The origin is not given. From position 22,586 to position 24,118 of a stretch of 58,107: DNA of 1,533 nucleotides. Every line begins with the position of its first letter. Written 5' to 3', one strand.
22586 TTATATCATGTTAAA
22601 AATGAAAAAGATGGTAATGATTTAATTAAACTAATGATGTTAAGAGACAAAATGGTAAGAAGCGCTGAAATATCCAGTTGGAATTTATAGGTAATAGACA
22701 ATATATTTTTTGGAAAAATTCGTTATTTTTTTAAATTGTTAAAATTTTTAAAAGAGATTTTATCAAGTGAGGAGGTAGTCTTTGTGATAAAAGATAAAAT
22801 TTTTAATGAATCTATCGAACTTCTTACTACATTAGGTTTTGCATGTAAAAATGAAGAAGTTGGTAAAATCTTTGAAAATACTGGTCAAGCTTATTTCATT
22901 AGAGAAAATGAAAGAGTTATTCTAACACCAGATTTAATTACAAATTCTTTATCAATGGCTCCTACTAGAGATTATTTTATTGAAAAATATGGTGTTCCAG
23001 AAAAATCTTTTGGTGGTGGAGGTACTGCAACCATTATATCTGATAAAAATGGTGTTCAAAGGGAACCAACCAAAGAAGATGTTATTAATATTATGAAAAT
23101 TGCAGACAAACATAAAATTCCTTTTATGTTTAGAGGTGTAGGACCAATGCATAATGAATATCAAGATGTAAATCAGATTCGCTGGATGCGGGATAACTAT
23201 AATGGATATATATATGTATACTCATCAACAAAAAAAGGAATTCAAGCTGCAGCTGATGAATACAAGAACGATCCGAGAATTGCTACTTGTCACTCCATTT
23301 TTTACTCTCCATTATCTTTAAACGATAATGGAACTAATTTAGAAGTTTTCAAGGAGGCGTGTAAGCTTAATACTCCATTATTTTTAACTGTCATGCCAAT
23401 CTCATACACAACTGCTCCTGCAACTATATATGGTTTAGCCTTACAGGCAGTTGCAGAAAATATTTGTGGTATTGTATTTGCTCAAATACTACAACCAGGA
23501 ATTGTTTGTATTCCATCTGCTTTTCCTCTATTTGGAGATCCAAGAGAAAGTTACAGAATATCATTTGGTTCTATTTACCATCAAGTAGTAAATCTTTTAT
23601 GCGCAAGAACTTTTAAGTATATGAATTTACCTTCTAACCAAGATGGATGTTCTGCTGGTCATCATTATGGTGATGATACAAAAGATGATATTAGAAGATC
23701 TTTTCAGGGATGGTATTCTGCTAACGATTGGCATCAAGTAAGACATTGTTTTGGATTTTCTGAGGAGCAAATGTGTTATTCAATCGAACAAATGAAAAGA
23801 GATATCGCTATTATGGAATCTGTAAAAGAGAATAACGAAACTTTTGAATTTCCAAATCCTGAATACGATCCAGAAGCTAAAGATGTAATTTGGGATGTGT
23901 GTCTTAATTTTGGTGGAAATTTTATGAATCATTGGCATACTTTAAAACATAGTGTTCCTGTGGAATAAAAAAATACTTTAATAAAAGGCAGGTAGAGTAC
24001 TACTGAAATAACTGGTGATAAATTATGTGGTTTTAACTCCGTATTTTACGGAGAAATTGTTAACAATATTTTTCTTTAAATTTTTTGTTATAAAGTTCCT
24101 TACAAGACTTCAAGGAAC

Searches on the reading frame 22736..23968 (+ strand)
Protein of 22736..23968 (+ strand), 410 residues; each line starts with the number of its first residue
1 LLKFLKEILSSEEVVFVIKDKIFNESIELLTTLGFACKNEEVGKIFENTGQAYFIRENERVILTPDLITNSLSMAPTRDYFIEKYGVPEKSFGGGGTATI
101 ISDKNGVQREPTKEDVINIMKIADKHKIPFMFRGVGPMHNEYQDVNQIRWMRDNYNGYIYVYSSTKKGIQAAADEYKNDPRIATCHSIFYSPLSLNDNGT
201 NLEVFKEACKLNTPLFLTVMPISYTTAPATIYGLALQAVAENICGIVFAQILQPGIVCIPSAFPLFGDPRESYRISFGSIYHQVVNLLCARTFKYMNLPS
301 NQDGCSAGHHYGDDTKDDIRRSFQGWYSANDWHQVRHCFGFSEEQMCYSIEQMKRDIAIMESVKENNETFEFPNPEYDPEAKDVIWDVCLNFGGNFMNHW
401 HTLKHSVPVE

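Call 20: search_protein_families(library=phrogs, proteins=[window:22736-23968:+], max_evalue=0.00001)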
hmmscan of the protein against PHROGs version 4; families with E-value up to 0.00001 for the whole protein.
window:22736-23968:+ (410 aa): 0 families

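Call 56: search_protein_families(library=pfam, proteins=[window:22736-23968:+], max_evalue=0.001)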
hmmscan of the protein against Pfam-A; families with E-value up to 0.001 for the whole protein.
window:22736-23968:+ (410 aa): 1 family
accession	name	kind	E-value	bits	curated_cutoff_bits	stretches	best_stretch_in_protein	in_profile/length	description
PF06253.16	MTTB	-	4.8e-16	58.3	25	1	189-405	225-433/500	Trimethylamine methyltransferase (MTTB)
